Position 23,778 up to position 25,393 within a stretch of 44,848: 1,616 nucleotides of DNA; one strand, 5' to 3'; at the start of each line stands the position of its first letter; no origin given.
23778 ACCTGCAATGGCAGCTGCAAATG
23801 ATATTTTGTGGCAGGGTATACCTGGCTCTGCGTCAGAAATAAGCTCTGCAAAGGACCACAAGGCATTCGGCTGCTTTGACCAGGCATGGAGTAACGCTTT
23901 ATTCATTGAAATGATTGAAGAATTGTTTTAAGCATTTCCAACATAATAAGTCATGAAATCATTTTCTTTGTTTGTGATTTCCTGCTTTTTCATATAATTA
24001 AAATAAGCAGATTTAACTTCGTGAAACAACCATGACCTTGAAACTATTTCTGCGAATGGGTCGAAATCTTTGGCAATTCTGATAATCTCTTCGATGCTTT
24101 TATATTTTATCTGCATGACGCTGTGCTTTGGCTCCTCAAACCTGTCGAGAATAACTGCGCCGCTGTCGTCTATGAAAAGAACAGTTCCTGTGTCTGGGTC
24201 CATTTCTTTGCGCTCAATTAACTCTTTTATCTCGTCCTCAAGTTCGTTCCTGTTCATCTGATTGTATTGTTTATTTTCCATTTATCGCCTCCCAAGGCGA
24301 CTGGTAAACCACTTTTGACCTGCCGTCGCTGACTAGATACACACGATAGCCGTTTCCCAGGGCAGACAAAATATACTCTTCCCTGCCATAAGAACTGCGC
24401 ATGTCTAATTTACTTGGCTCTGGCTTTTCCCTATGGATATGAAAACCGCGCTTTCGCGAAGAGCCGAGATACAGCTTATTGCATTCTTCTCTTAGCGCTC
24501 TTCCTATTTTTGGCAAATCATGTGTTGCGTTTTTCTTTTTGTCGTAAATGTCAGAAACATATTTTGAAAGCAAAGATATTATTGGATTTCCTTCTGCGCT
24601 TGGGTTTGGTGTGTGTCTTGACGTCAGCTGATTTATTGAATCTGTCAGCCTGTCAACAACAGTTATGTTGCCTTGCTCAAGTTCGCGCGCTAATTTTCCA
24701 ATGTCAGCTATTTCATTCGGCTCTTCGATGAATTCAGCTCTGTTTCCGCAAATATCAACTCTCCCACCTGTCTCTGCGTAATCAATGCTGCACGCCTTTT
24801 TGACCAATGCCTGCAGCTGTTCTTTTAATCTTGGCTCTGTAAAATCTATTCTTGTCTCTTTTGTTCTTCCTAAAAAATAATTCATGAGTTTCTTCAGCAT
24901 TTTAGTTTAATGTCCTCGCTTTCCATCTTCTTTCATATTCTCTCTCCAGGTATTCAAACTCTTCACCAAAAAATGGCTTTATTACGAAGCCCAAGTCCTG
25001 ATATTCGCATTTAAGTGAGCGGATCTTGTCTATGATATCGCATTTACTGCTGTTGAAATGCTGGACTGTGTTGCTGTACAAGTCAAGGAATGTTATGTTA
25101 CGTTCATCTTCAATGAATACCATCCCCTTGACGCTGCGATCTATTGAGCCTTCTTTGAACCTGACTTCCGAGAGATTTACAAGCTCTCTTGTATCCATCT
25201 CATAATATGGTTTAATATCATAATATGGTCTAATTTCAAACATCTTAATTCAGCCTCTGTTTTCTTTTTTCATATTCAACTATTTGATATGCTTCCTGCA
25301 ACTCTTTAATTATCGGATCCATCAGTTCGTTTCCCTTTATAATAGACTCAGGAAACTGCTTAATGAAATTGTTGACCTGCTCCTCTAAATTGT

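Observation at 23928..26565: Overlap-coupled five-gene operon: GH15 enzyme followed by three divergent small paralogs interleaved with a protease-like gene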

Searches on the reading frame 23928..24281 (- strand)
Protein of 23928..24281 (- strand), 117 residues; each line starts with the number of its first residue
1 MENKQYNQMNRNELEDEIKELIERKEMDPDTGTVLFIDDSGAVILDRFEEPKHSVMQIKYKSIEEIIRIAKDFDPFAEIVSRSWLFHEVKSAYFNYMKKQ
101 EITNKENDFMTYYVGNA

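Call 3: search_protein_families(library=pfam, proteins=[window:23928-24281:-], max_evalue=0.1)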
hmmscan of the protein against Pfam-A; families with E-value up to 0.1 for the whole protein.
window:23928-24281:- (117 aa): 3 families
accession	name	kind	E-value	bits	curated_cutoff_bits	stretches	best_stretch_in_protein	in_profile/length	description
PF21104.3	Glyco_hydro_78_N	-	0.018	15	27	1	46-89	56-99/142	Glycosyl hydrolase family 78 alpha-rhamnosidase N-terminal domain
PF05389.17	MecA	-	0.024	14.7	22.5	1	47-108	126-182/221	Negative regulator of genetic competence (MecA)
PF14568.11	SUKH_6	-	0.069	14.1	27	1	7-76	50-118/119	SMI1-KNR4 cell-wall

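Call 24: search_protein_families(library=pfam, proteins=[window:23928-24281:-, L084:4557-4910:+], max_evalue=10)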
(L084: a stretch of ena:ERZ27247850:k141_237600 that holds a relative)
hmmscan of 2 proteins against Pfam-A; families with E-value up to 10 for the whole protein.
window:23928-24281:- (117 aa): 4 families
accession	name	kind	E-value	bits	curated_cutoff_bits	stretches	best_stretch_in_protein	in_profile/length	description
PF21104.3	Glyco_hydro_78_N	-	0.018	15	27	1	46-89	56-99/142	Glycosyl hydrolase family 78 alpha-rhamnosidase N-terminal domain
PF05389.17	MecA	-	0.024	14.7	22.5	1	47-108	126-182/221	Negative regulator of genetic competence (MecA)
PF14568.11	SUKH_6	-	0.069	14.1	27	1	7-76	50-118/119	SMI1-KNR4 cell-wall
PF05402.18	PqqD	-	0.2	12.5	23.4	1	27-58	5-35/67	Coenzyme PQQ synthesis protein D (PqqD)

L084:4557-4910:+ (117 aa): 1 family
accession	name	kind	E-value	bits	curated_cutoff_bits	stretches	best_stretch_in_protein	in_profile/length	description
PF14827.12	dCache_3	-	0.21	11.5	25.7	1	9-51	47-88/239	Double sensory domain of two-component sensor kinase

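Call 25: search_protein_families(library=padloc, proteins=[window:23928-24281:-, L084:4557-4910:+], max_evalue=1)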
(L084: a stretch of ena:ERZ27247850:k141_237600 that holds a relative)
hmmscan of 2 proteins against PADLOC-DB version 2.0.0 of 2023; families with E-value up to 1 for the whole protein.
window:23928-24281:- (117 aa): 0 families

L084:4557-4910:+ (117 aa): 0 families

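Call 26: search_protein_families(library=phrogs, proteins=[window:23928-24281:-, L084:4557-4910:+], max_evalue=1)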
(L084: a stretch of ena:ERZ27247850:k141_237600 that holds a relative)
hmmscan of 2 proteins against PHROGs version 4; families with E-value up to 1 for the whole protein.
window:23928-24281:- (117 aa): 1 family
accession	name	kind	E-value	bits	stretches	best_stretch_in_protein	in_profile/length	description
phrog_4773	-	unknown function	0.11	12.6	1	15-112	199-289/353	-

L084:4557-4910:+ (117 aa): 2 families
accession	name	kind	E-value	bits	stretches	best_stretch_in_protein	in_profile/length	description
phrog_9788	-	unknown function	0.023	14.9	1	4-106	36-136/383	-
phrog_23194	-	unknown function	0.25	12.2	1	34-57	10-33/56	-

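Call 80: search_protein_families(library=ncbifam, proteins=[window:23928-24281:-], max_evalue=0.01)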
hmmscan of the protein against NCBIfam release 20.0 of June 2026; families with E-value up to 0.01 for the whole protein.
window:23928-24281:- (117 aa): 0 families

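Call 95: find_related_loci(query=A5, collection=viral_contigs, flank=5000)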
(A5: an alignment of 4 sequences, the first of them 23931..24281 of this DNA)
Query A5 (117 aa) in viral_contigs; peptide patterns used: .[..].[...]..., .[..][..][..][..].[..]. (x = any residue, [..] = any of these).
202 stretches matched a pattern, but none encodes a relative of the query by tblastn (E <= 1e-3).

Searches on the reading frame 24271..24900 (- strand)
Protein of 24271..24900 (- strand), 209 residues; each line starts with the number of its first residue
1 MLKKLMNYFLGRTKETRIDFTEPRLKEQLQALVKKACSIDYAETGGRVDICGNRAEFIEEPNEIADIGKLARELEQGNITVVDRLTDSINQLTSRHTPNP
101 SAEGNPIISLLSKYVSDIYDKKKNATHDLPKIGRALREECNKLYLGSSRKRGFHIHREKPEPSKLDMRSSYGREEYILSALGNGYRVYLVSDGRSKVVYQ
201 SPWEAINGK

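Call 3: search_protein_families(library=pfam, proteins=[window:24271-24900:-], max_evalue=0.1)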
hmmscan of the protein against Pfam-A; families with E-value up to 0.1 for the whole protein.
window:24271-24900:- (209 aa): 0 families

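Call 10: find_encoding_contigs(protein=window:24271-24900:-, flank=8000, max_places=10)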
Protein window:24271-24900:- (209 aa): no gene with exactly this product is on record in the collection.

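Call 14: find_homologous_proteins(query=window:24274-24900:-, max_evalue=0.01)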
Query seq(209 aa) (209 aa): 2 proteins with E <= 0.01 among 68 candidates.
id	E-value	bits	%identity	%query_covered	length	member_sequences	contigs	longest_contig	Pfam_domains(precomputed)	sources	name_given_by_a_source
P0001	7.0e-135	465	100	100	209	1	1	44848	-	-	-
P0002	4.7e-92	326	71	98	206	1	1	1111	-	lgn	-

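Call 17: find_encoding_contigs(protein=P0002, flank=5000)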
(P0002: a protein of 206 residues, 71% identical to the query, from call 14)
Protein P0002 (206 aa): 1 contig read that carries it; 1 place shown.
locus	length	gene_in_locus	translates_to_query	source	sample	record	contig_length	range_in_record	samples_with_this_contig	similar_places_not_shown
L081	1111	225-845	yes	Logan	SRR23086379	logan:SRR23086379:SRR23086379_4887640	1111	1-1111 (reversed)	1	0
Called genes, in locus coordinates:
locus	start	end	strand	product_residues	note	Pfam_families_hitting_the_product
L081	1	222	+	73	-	?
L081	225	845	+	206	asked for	-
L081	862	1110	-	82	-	?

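Call 24: search_protein_families(library=pfam, proteins=[window:24271-24900:-, L084:4557-4910:+, L081:1-222:+, L081:225-845:+], max_evalue=10)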
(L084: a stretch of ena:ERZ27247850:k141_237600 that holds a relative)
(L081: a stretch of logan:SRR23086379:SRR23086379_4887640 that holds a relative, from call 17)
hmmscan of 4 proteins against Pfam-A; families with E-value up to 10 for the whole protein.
window:24271-24900:- (209 aa): 0 families

L084:4557-4910:+ (117 aa): 1 family
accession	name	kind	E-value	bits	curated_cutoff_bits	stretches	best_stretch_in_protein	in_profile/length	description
PF14827.12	dCache_3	-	0.21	11.5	25.7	1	9-51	47-88/239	Double sensory domain of two-component sensor kinase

L081:1-222:+ (73 aa): 0 families

L081:225-845:+ (206 aa): 0 families

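Call 25: search_protein_families(library=padloc, proteins=[window:24271-24900:-, L084:4557-4910:+], max_evalue=1)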
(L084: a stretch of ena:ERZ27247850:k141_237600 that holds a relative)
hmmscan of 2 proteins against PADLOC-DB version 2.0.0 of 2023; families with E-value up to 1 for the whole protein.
window:24271-24900:- (209 aa): 1 family
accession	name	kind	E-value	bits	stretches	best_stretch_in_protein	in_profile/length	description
PDLC03037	MTase_I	-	0.0022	14.3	1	33-123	434-515/751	Type I methyltransferase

L084:4557-4910:+ (117 aa): 0 families

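Call 26: search_protein_families(library=phrogs, proteins=[window:24271-24900:-, L084:4557-4910:+], max_evalue=1)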
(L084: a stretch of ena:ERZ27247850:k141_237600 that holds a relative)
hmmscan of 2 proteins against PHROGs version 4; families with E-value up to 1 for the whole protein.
window:24271-24900:- (209 aa): 1 family
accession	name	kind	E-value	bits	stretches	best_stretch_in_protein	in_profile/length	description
phrog_15853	-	unknown function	0.27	12.3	0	111-150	51-90/113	-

L084:4557-4910:+ (117 aa): 2 families
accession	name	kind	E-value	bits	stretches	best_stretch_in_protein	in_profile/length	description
phrog_9788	-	unknown function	0.023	14.9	1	4-106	36-136/383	-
phrog_23194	-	unknown function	0.25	12.2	1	34-57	10-33/56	-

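Call 58: predict_structure(alignment_id=A7)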
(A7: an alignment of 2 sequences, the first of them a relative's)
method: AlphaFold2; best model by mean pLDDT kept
length: 209 residues; sequences in the alignment: 2
mean_pLDDT: 53.1   pTM: 0.46
mean pLDDT of the five models: 53.1, 50.8, 50.3, 50.1, 49.6
residues with pLDDT >= 90: 4; 70-90: 54; 50-70: 19; < 50: 132
segments of 3 or more residues with pLDDT < 50: 1-59, 97-105, 145-176, 178-209
pLDDT, mean of each block of 10 residues (from residue 1): 38 39 45 38 30 33 71 85 88 60 51 82 88 79 46 40 37 46 44 39 35
secondary structure, 60 per line:
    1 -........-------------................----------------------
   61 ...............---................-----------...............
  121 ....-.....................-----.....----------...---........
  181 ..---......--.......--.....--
elements in order: H2-9 H23-38 H61-75 H79-94 H106-124 H126-146 E152-156 H173-182 E186-191 E194-200 H203-207
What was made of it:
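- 24271..24900 (-): P209, a 209-aa basic ORFan (pI 9.1), unrelated to P1-P3. It is a precise 630-bp insertion between the P2 stop and the fourth codon of P3. The AF2 model has pLDDT 53, with a helical core at residues 61-146 (call 58).
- Closest known: Type II toxin-antitoxin pairs with overlapping genes. Different: At 209 aa, P209 is large for such a toxin and is predicted to be mainly helical (call 58).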

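Call 67: fold_search(model_id=the predicted structure, library=pdb)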
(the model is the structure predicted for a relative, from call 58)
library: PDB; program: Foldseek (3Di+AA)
matches with E <= 10: 463; with E <= 0.001: 0
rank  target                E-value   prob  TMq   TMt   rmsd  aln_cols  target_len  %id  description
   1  6dfk_M                2.0e-01  0.07  0.12  0.12  23.5       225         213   13  Crystal structure of the 11S subunit of the Plasmodium falciparum proteasome, PA28 (released 2019-08-07)
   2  2lk4_MODEL_1_A        2.1e-01  0.89  0.29  0.42   6.9       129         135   11  Structural and mechanistic insights into the interaction between PAT Pyk2 and Paxillin LD motif (released 2012-10-10)
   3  1yvi_B                2.1e-01  0.30  0.20  0.26  11.5       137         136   14  X-RAY STRUCTURE OF PUTATIVE HISTIDINE-CONTAINING PHOSPHOTRANSFER PROTEIN FROM RICE, AK104879 (released 2005-02-22)
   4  1orj_B                2.8e-01  0.89  0.27  0.46   4.7        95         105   17  FLAGELLAR EXPORT CHAPERONE (released 2003-09-16)
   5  3iqc_B                3.8e-01  0.85  0.26  0.46   5.2        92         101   14  Crystal structure of FliS from H. pylori (released 2010-06-30)
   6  8bw9_B                4.0e-01  0.44  0.36  0.27  17.5       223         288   12  Cryo-EM structure of the RAF activating complex KSR-MEK-CNK-HYP (released 2024-02-21)
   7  1yvi_A                4.3e-01  0.23  0.21  0.27  11.4       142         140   14  X-RAY STRUCTURE OF PUTATIVE HISTIDINE-CONTAINING PHOSPHOTRANSFER PROTEIN FROM RICE, AK104879 (released 2005-02-22)
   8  6dfk_B                4.5e-01  0.04  0.12  0.11  24.5       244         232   15  Crystal structure of the 11S subunit of the Plasmodium falciparum proteasome, PA28 (released 2019-08-07)
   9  9k7w_E                4.7e-01  0.51  0.20  0.38   8.3        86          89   13  Crystal structure of designed nickel-induced homotrimer C3-Ni1-HH*3-18 (released 2025-10-29)
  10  9k7w_D                4.7e-01  0.47  0.21  0.39   8.9        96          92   14  Crystal structure of designed nickel-induced homotrimer C3-Ni1-HH*3-18 (released 2025-10-29)
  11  6gow_E                5.3e-01  0.85  0.28  0.47   4.5        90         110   14  Crystal structure of the flagellin-FliS complex from Bacillus subtilis crystallized in spacegroup P22121 (released 2018-08-29)
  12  8dz8_F                5.3e-01  0.69  0.27  0.50   9.2       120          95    8  Neoleukin 4, a de novo designed IL-4 mimetic (released 2023-03-29)
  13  1wn0_C                5.9e-01  0.54  0.30  0.42  11.1       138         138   17  Crystal Structure of Histidine-containing Phosphotransfer Protein, ZmHP2, from maize (released 2005-01-25)
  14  6jc4_A                6.2e-01  0.14  0.22  0.23  12.6       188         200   11  Crystal structure of the urease accessory protein UreF from Klebsiella pneumoniae (released 2020-01-29)
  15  5maw_E                6.5e-01  0.82  0.28  0.46   4.5        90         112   14  Crystal structure of the flagellin-FliS complex from Bacillus subtilis (released 2017-12-20)
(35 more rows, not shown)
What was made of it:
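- Tried and rejected: Foldseek of P209 returned generic helical bundles on a poor model (call 67).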

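Call 71: search_solved_structures(query=A7, max_evalue=10)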
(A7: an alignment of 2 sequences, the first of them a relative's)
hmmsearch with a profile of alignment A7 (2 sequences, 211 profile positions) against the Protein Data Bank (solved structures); distinct sequences matched with E-value up to 10: 1.
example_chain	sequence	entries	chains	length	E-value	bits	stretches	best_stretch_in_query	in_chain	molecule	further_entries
1t5o_A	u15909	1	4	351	0.12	15.5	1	57-128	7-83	Translation initiation factor eIF2B, subunit delta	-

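Call 80: search_protein_families(library=ncbifam, proteins=[window:24271-24900:-], max_evalue=0.01)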
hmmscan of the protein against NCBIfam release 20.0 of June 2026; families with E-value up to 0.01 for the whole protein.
window:24271-24900:- (209 aa): 0 families
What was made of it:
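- On Protease (209-aa protein): No hit in Pfam, NCBIfam, PHROGs or PDB sequences (calls 24, 26, 71, 80).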

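Call 93: find_related_loci(query=A7, collection=viral_contigs, flank=5000)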
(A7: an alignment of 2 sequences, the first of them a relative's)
Query A7 (209 aa) in viral_contigs; peptide patterns used: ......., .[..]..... (x = any residue, [..] = any of these).
55 stretches matched a pattern, but none encodes a relative of the query by tblastn (E <= 1e-3).

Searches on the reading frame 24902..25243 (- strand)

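Call 3: search_protein_families(library=pfam, proteins=[window:24902-25243:-], max_evalue=0.1)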
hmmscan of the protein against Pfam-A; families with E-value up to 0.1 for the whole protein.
window:24902-25243:- (113 aa): 0 families

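Call 24: search_protein_families(library=pfam, proteins=[window:24902-25243:-, L084:4557-4910:+], max_evalue=10)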
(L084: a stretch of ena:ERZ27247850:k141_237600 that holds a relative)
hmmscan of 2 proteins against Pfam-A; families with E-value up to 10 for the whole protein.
window:24902-25243:- (113 aa): 0 families

L084:4557-4910:+ (117 aa): 1 family
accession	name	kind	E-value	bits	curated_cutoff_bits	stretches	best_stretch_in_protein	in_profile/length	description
PF14827.12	dCache_3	-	0.21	11.5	25.7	1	9-51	47-88/239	Double sensory domain of two-component sensor kinase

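Call 25: search_protein_families(library=padloc, proteins=[window:24902-25243:-, L084:4557-4910:+], max_evalue=1)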
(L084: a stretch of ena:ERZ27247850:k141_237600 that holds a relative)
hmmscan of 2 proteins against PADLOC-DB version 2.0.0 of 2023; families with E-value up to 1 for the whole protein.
window:24902-25243:- (113 aa): 0 families

L084:4557-4910:+ (117 aa): 0 families

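Call 26: search_protein_families(library=phrogs, proteins=[window:24902-25243:-, L084:4557-4910:+], max_evalue=1)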
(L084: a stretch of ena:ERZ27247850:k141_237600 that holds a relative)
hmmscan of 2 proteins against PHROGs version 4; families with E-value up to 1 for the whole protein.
window:24902-25243:- (113 aa): 1 family
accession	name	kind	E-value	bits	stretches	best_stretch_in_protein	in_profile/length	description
phrog_25537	-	unknown function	0.2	12.6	1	3-84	4-83/183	-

L084:4557-4910:+ (117 aa): 2 families
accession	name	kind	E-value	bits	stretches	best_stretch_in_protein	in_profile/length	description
phrog_9788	-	unknown function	0.023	14.9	1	4-106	36-136/383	-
phrog_23194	-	unknown function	0.25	12.2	1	34-57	10-33/56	-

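Call 80: search_protein_families(library=ncbifam, proteins=[window:24902-25243:-], max_evalue=0.01)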
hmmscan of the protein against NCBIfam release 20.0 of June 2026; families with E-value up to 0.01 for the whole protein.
window:24902-25243:- (113 aa): 0 families
